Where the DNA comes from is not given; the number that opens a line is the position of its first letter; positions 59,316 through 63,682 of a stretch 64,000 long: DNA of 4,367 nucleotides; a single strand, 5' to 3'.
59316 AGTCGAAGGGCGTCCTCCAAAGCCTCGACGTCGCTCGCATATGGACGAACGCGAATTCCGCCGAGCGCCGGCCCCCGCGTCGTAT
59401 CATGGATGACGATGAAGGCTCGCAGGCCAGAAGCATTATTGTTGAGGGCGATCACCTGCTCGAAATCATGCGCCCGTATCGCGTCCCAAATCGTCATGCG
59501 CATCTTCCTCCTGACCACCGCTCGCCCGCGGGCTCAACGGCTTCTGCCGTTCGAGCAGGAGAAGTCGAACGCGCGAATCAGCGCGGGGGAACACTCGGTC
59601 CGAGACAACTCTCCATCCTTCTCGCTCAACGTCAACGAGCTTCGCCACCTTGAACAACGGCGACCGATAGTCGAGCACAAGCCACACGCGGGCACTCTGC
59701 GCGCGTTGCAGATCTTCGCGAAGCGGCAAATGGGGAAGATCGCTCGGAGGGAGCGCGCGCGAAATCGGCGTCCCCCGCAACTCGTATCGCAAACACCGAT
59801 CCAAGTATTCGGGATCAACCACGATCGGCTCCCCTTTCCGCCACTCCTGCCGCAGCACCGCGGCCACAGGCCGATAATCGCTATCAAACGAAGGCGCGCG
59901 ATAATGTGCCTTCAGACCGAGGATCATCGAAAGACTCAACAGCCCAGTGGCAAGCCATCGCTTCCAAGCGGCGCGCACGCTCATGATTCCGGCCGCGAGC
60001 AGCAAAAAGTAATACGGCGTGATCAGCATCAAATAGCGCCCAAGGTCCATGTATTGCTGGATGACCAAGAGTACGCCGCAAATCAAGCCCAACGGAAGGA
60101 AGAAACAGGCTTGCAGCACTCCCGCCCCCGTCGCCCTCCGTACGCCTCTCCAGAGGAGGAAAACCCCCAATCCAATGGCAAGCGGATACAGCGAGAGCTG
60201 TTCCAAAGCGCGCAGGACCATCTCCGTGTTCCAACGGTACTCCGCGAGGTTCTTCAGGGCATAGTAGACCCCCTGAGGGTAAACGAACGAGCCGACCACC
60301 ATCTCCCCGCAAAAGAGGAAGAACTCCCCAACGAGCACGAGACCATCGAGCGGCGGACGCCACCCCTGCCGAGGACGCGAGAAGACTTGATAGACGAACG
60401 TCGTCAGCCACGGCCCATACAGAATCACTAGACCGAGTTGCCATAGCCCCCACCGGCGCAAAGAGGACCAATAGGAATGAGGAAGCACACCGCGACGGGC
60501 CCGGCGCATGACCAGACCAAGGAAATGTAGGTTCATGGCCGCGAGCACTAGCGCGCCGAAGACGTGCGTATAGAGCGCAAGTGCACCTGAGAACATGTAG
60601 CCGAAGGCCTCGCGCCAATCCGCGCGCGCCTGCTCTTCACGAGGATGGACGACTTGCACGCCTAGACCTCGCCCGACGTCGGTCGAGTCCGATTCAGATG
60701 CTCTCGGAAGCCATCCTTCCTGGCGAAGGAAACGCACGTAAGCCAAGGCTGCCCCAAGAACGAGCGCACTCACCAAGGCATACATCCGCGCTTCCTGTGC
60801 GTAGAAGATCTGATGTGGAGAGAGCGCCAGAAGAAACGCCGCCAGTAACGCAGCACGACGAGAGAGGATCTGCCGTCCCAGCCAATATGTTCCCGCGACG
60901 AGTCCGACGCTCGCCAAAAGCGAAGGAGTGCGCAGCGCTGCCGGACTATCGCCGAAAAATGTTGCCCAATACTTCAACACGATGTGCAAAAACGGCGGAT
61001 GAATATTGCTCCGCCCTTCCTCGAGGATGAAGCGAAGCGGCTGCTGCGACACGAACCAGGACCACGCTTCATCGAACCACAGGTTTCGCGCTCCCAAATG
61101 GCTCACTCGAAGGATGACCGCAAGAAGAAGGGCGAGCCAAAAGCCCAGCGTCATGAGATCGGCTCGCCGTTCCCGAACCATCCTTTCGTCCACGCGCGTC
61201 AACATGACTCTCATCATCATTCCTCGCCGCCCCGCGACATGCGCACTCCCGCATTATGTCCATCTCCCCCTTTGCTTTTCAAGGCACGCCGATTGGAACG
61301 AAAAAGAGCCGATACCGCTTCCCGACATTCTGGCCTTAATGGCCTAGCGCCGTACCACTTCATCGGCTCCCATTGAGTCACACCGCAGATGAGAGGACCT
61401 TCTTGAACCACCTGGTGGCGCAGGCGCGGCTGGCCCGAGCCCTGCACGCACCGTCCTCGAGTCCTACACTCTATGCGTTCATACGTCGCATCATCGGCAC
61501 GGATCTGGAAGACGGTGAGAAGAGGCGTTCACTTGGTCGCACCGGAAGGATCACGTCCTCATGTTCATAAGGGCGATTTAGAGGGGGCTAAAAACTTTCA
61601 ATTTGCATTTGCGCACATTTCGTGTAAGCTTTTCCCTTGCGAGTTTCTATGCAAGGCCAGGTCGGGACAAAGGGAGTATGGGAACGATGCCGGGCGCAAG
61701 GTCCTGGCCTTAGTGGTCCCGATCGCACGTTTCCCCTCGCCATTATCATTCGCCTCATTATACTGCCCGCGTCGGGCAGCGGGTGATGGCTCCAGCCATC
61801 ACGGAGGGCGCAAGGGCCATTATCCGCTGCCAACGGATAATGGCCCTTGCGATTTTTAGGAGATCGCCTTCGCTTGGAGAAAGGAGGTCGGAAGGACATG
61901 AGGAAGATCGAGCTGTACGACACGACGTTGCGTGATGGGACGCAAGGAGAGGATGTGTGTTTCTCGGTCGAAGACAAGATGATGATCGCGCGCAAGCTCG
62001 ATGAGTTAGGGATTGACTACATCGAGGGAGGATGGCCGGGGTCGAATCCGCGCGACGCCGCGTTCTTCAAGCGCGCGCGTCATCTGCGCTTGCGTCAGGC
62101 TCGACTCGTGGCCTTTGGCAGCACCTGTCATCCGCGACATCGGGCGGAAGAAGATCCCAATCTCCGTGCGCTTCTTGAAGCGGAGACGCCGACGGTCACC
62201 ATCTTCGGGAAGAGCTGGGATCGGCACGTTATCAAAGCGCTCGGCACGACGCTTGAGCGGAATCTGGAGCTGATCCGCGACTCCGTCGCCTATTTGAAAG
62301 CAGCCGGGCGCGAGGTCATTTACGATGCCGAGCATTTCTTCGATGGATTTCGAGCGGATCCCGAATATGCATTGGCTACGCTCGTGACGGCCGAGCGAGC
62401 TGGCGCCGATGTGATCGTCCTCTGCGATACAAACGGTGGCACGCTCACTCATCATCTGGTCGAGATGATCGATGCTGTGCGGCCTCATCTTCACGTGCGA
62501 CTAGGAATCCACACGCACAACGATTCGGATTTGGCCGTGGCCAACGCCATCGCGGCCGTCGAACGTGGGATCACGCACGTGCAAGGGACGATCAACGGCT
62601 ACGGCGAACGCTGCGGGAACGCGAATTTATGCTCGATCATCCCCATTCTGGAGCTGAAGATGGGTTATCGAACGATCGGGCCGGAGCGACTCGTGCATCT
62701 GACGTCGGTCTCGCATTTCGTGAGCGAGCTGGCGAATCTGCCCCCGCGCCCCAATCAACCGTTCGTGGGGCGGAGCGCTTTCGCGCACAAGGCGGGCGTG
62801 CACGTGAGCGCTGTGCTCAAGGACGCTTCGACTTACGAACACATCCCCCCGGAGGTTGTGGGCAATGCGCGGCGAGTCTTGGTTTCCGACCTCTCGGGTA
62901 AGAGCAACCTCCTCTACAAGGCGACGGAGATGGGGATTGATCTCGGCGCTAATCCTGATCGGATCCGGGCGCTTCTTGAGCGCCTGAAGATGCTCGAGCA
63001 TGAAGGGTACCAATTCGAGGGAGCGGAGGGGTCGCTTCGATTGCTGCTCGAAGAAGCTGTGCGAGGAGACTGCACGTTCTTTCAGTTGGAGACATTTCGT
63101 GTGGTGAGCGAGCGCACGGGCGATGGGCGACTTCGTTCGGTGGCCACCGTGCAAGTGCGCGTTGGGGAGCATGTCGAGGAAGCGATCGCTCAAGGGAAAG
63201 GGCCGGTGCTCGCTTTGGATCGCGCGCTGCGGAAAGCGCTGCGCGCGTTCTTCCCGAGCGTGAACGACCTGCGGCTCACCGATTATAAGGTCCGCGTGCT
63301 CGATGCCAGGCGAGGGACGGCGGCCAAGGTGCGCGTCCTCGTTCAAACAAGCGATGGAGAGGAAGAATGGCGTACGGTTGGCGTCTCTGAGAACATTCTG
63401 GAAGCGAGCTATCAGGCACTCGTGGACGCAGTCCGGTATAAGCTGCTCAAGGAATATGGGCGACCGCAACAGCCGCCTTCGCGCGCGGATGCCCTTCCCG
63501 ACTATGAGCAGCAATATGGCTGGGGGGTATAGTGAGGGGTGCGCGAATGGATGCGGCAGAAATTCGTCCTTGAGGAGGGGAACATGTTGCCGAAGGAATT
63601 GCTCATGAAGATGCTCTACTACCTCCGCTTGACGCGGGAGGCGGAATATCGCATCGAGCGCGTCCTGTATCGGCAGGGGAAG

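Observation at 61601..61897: Classical Ile-codon leader-peptide attenuator upstream of citramalate synthase cimA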

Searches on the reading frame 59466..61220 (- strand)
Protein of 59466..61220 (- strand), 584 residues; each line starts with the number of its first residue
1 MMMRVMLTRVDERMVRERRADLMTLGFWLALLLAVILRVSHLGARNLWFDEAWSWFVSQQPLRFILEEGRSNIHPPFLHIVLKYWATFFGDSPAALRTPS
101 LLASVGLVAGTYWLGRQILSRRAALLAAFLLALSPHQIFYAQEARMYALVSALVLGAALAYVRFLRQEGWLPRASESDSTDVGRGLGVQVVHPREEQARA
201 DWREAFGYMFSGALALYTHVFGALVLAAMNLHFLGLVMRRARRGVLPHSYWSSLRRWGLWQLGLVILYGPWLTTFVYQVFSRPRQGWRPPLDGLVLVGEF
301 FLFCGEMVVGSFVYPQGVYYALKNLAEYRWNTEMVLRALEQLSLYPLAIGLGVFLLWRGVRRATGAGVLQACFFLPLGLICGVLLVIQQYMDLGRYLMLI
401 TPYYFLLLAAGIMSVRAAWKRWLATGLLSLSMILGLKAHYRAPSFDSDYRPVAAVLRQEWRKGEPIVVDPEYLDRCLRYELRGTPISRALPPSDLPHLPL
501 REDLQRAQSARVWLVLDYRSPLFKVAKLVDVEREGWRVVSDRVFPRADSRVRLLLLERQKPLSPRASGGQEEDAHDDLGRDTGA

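Call 9: search_protein_families(library=ncbifam, proteins=[window:59466-61220:-])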
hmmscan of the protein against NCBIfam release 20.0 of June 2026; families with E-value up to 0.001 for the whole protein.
window:59466-61220:- (584 aa): 2 families
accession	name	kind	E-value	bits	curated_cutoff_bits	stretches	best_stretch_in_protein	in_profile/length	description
TIGR03663.1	TIGR03663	subfamily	8.9e-16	57.9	126.25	1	28-168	5-144/435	flippase activity-associated protein Agl23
NF052499.1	MnslTaseMT1671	equivalog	3.3e-07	29.1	900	1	13-166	16-170/523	mannosyltransferase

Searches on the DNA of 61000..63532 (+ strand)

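Call 3: search_rna_families(source=window, start=61000, end=62100, threshold=evalue, max_evalue=10, show_alignments=3)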
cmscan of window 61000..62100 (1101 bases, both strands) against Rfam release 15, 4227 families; matches with E-value up to 10: 5.
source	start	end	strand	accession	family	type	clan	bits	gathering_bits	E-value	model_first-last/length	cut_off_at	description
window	61110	61185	-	RF03671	MIR3522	Gene; miRNA;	-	25.6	100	0.022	1-89/89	no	MIR3522 microRNA precursor family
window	61765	61838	-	RF00848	mir-61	Gene; miRNA;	-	20.8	77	0.47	1-85/85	no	mir-61 microRNA precursor family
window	61806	61856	+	RF03792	MIR6462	Gene; miRNA;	-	16.7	96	7.8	1-119/119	no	MIR6462 microRNA precursor family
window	61796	61881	+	RF02953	DUF1874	Cis-reg;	-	15.7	42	7.3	1-93/93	no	DUF1874 RNA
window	61806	61854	+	RF00445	MIR399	Gene; miRNA;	-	15.2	57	3.5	1-117/117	no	mir-399 microRNA precursor family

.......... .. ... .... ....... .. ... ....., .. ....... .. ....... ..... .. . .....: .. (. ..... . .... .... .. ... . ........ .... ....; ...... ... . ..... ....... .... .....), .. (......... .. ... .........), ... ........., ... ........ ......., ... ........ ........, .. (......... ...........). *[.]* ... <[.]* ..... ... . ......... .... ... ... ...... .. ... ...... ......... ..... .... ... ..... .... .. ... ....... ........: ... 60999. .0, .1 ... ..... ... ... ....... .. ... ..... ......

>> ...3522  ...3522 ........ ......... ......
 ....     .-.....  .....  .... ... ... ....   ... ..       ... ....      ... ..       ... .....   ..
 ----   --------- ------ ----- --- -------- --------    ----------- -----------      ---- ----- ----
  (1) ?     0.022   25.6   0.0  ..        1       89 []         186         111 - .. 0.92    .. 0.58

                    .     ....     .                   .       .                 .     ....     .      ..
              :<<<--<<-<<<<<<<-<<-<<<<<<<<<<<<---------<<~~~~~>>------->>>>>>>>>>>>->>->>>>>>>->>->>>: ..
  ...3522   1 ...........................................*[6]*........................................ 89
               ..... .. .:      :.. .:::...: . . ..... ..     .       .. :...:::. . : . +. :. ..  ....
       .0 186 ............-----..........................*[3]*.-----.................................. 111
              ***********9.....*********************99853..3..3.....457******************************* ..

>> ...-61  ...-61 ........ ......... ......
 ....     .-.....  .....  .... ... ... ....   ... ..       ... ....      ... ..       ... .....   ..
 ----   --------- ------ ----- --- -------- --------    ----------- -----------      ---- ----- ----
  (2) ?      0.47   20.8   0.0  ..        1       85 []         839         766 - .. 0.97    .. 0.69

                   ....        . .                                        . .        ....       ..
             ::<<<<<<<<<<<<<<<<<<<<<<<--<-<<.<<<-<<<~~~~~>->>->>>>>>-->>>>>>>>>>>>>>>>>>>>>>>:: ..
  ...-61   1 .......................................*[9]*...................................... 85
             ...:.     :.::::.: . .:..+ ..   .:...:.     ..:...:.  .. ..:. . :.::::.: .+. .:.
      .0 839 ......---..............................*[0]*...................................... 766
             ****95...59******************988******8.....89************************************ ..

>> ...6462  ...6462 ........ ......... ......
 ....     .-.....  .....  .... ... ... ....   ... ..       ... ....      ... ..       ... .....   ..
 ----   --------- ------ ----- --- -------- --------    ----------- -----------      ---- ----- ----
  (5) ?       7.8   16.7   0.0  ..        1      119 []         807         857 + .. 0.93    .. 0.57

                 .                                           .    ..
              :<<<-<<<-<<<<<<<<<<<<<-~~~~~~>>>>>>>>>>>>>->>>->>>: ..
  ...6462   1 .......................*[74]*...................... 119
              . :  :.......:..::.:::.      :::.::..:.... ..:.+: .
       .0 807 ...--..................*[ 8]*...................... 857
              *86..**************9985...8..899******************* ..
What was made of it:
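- On Curated RNA leader families in Rfam (Thr/Leu/His/Trp/Phe leaders, T-box, riboswitches): Only spurious microRNA-type hairpin hits far below gathering at E <= 10 (call 3).
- Closest known: ilvGMEDA. Different: There is no sequence similarity (no Rfam hit, call 3).
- Closest known: thr operon leader. Different: Rfam's Thr, Trp, Leu and His leader models do not match, even at E <= 10 (call 3).
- Tried and rejected: A scan of 61000-62100 at E <= 10 gave only spurious microRNA-like hairpin hits (call 3).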

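Call 47: search_rna_families(sources=[L026, L027, L077, L080, L058, L022, L053, L033, L039, L047, L056, L066, L072, L003, L004, L005, L081, L050, L126, L145], threshold=gathering)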
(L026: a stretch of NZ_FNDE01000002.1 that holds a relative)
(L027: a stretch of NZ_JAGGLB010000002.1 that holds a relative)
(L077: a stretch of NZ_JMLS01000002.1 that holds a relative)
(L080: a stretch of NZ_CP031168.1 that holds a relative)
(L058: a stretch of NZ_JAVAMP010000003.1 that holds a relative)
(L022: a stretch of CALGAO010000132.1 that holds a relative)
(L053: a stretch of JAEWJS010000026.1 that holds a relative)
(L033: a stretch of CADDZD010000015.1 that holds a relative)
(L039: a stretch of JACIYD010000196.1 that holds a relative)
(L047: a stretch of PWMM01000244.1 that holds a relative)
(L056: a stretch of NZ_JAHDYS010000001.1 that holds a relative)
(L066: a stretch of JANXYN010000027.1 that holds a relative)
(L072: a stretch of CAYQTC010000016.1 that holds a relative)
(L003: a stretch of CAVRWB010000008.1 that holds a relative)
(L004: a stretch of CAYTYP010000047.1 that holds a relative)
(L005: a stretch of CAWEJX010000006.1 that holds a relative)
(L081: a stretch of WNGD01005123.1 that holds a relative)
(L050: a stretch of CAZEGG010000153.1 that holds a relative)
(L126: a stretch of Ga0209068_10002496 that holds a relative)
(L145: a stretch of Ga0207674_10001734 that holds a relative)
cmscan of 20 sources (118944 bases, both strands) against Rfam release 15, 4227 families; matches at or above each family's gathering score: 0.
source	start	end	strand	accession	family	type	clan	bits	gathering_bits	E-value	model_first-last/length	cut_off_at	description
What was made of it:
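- On Curated RNA leader families in Rfam (Thr/Leu/His/Trp/Phe leaders, T-box, riboswitches): No gathering-level hit in 20 cimA loci, including 7 leader-bearing ones (call 47).
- Closest known: T-box riboswitches upstream of leuA/ilv genes in Bacillota. Different: No T-box is detected here or in the 20 cimA loci scanned (calls 3, 47).
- Rfam finds no riboswitch, T-box or protein-binding leader here or in 20 other cimA loci (calls 3, 47).
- Tried and rejected: A gathering-level scan of 20 cimA loci gave nothing (call 47).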
